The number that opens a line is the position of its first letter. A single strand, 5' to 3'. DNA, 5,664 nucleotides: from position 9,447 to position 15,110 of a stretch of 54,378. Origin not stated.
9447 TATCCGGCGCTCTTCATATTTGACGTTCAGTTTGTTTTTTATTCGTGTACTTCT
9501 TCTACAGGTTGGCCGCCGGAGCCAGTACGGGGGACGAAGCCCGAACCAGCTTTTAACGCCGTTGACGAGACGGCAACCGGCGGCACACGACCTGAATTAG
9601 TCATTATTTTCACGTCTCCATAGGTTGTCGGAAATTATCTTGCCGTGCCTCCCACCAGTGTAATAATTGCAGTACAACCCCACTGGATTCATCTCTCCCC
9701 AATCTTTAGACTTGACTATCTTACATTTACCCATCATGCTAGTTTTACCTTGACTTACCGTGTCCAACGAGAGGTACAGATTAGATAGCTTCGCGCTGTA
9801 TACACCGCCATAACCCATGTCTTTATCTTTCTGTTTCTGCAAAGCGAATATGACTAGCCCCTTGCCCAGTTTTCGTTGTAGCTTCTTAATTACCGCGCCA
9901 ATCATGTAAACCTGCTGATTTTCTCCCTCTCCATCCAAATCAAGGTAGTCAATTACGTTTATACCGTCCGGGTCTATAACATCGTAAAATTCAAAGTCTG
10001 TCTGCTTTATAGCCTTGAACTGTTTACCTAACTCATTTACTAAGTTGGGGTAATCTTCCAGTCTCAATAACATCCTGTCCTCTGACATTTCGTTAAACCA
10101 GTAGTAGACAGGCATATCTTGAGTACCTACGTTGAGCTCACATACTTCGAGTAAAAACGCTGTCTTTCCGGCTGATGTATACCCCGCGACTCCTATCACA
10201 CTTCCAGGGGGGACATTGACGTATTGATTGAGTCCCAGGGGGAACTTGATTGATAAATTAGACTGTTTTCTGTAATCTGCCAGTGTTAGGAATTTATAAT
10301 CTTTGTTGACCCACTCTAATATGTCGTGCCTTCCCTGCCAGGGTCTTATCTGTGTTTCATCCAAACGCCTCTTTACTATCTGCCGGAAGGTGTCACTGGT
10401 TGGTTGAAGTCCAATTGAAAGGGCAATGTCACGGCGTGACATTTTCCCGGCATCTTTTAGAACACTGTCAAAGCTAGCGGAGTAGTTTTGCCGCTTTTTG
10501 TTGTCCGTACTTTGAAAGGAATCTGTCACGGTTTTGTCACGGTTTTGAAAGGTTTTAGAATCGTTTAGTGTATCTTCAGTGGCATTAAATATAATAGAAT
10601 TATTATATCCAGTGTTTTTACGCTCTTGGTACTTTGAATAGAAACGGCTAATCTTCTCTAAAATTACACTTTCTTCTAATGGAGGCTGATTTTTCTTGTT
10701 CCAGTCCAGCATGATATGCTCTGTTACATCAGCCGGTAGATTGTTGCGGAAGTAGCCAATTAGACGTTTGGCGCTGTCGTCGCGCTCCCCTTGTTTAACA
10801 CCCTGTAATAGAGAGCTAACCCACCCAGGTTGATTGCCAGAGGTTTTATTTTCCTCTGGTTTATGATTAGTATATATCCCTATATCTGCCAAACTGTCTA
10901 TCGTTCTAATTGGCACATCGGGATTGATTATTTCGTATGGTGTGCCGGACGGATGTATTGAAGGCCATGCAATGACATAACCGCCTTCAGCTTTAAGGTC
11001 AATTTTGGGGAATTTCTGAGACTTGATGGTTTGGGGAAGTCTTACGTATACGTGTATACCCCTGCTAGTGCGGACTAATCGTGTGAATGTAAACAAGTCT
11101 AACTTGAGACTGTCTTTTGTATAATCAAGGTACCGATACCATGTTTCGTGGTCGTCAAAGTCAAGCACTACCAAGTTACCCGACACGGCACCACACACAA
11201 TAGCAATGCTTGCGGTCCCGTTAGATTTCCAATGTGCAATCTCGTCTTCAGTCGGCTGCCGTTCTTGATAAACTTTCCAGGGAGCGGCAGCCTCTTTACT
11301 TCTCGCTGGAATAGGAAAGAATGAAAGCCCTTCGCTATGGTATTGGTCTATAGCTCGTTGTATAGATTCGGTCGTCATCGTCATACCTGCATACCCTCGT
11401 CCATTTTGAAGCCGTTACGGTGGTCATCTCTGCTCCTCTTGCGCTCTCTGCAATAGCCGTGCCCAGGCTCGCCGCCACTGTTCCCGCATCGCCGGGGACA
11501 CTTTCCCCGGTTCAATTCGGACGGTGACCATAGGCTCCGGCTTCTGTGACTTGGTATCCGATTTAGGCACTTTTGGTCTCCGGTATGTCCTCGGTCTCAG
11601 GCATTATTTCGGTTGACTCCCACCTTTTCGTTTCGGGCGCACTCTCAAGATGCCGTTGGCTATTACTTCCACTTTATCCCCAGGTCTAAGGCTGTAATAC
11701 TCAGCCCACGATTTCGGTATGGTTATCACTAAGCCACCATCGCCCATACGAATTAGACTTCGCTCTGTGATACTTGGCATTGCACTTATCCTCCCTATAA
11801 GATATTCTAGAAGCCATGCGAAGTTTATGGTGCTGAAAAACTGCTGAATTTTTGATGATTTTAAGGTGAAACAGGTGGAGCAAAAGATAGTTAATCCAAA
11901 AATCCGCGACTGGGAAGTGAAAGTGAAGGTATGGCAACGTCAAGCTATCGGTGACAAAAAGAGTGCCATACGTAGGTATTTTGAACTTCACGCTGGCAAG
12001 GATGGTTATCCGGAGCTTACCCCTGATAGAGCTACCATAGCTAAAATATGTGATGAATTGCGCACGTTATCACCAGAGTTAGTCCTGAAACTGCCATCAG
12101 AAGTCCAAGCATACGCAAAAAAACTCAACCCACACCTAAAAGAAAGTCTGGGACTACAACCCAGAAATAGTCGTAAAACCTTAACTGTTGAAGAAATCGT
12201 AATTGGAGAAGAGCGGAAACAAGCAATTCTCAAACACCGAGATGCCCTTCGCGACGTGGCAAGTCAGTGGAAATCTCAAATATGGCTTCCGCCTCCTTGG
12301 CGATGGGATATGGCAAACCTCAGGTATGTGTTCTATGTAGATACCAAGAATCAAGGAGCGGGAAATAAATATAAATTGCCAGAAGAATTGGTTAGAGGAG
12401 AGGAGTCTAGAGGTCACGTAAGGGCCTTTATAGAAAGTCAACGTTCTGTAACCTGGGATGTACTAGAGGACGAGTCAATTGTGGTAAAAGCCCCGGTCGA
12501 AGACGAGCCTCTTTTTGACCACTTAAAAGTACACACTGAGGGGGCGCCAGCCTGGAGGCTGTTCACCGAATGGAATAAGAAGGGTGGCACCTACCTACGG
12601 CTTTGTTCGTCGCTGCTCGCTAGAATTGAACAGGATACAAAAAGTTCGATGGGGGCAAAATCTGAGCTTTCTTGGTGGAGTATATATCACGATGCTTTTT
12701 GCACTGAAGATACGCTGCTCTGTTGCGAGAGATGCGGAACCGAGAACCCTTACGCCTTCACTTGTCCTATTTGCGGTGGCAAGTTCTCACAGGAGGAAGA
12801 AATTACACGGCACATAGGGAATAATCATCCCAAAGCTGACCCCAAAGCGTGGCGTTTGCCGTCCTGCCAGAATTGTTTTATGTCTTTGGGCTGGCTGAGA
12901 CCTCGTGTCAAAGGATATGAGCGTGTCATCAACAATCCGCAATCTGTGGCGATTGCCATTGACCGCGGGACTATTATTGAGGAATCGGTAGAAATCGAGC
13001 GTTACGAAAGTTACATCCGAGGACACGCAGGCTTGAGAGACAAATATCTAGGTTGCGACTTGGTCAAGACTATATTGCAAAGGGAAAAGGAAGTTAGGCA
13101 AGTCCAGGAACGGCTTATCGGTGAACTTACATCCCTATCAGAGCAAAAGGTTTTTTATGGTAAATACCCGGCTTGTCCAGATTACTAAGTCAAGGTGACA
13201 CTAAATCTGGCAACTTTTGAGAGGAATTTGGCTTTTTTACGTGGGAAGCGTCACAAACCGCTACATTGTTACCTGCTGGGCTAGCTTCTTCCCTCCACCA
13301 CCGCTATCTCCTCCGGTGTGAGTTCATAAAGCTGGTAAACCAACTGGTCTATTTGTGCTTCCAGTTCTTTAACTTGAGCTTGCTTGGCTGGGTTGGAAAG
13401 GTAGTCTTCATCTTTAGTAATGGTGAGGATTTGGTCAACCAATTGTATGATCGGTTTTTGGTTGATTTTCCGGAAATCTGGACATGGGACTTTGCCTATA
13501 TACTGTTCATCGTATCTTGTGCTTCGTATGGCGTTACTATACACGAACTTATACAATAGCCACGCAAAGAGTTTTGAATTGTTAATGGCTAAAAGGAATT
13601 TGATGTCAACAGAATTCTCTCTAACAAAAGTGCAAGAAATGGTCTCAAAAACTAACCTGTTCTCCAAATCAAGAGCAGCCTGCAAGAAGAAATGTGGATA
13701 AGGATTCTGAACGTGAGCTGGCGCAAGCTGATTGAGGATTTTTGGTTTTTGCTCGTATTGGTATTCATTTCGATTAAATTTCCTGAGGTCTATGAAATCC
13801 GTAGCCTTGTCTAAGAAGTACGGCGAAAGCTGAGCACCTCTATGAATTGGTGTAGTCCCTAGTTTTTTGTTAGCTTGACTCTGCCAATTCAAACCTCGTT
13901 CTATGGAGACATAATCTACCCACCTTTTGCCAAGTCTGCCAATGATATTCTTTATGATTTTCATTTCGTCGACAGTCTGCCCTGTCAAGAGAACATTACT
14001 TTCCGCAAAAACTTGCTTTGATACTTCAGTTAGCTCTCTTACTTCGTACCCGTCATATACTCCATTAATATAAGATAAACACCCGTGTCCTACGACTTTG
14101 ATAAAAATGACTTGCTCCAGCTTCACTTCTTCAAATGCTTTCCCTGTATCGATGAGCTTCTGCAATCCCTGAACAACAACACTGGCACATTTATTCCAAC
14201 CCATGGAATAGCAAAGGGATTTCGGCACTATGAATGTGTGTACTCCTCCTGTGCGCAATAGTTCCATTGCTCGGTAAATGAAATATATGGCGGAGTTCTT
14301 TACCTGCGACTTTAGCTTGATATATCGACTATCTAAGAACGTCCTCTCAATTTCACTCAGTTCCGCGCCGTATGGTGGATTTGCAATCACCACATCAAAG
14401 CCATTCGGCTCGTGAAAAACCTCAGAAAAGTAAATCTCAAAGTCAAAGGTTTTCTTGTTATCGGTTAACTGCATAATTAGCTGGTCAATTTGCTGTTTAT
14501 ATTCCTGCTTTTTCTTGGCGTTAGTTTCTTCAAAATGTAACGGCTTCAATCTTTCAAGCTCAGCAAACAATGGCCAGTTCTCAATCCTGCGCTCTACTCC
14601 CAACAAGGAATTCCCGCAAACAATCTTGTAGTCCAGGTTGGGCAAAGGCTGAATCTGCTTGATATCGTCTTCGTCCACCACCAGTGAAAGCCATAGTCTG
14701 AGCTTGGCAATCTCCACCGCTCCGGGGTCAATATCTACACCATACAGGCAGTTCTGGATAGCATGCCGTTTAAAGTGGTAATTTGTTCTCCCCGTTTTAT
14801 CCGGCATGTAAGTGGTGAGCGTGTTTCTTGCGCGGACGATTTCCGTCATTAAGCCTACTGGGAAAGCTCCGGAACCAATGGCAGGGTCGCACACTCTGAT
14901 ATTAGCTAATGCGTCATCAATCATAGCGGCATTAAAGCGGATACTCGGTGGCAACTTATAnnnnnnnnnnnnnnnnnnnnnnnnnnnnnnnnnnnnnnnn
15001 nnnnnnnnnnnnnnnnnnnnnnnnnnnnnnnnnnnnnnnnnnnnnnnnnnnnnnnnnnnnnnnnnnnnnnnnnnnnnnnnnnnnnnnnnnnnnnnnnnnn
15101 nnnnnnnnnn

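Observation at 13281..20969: Candidate multi-gene defence operon on the island: RHH/coiled-coil protein, tiny acidic ORF, FCS-zinc protein, PLD-SNF2 nuclease-helicase and PglX/Eco57I-like methyltransferase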

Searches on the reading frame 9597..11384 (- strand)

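Call 4: search_protein_families(library=pfam, proteins=[window:9597-11384:-], max_evalue=0.01)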
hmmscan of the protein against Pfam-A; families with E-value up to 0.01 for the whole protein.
window:9597-11384:- (595 aa): 2 families
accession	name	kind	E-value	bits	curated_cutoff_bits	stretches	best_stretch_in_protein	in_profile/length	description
PF09250.16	Prim-Pol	-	6.7e-24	85.6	22.8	1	14-159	3-152/158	Bifunctional DNA primase/polymerase, N-terminal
PF03796.21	DnaB_C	-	0.00051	19.9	27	1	393-442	18-67/255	DnaB-like helicase C terminal domain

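Call 5: search_protein_families(library=padloc, proteins=[window:9597-11384:-], max_evalue=0.01)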
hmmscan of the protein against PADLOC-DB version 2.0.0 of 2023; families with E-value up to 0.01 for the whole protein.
window:9597-11384:- (595 aa): 0 families

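Call 6: search_protein_families(library=ncbifam, proteins=[window:9597-11384:-], max_evalue=0.01)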
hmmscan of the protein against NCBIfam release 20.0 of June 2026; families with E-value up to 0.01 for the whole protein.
window:9597-11384:- (595 aa): 2 families
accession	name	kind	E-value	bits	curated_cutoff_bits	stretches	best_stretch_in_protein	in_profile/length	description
TIGR00665.1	DnaB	equivalog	0.00013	21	385.25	1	393-451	194-252/435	replicative DNA helicase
NF006458.0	PRK08840.1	equivalog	0.0085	14.8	884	0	396-442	219-265/464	replicative DNA helicase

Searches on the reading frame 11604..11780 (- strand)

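Call 101: search_protein_families(library=pfam, proteins=[window:11604-11780:-], max_evalue=0.01)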
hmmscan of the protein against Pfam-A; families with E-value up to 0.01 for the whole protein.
window:11604-11780:- (58 aa): 1 family
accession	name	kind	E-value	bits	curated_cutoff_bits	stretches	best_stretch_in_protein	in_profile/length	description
PF04014.23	MazE_antitoxin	-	5e-08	33.2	24.7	1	17-53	8-46/48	Antidote-toxin recognition MazE, bacterial antitoxin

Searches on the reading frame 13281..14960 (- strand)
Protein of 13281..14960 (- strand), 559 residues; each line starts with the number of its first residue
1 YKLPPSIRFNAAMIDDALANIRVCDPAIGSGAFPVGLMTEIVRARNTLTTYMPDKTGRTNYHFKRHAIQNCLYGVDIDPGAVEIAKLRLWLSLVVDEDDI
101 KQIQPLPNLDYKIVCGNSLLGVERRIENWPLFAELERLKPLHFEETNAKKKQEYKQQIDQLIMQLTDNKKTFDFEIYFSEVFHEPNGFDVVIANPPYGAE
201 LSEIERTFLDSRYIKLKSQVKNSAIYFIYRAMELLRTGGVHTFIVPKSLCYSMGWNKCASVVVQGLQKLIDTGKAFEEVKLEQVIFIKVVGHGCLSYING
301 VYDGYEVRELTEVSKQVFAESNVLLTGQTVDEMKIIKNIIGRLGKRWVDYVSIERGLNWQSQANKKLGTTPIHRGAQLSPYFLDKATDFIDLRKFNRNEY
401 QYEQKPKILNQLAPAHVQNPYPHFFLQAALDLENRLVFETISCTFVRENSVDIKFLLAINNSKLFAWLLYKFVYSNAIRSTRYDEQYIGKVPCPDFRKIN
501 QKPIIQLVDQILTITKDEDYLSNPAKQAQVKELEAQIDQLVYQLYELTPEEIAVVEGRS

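Call 24: search_protein_families(library=pfam, proteins=[window:13281-14960:-], max_evalue=0.1)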
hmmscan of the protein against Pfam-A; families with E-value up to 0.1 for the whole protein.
window:13281-14960:- (559 aa): 5 families
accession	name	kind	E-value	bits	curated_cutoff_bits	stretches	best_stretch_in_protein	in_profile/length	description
PF07669.17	Eco57I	-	1.8e-30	106.7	25.3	1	70-258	1-149/171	Eco57I restriction-modification methylase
PF02384.22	N6_Mtase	-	1.7e-07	31.3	20.4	1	179-254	117-192/311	N-6 DNA Methylase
PF20473.4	MmeI_Mtase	-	6e-06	26.1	27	1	15-119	15-118/259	MmeI, DNA-methyltransferase domain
PF01170.24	UPF0020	-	4e-05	23.8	22.3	0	182-204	115-138/197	RMKL-like, methyltransferase domain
PF12950.13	TaqI_C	-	9.1e-05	23.1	26.5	1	371-492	2-117/118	TaqI-like C-terminal specificity domain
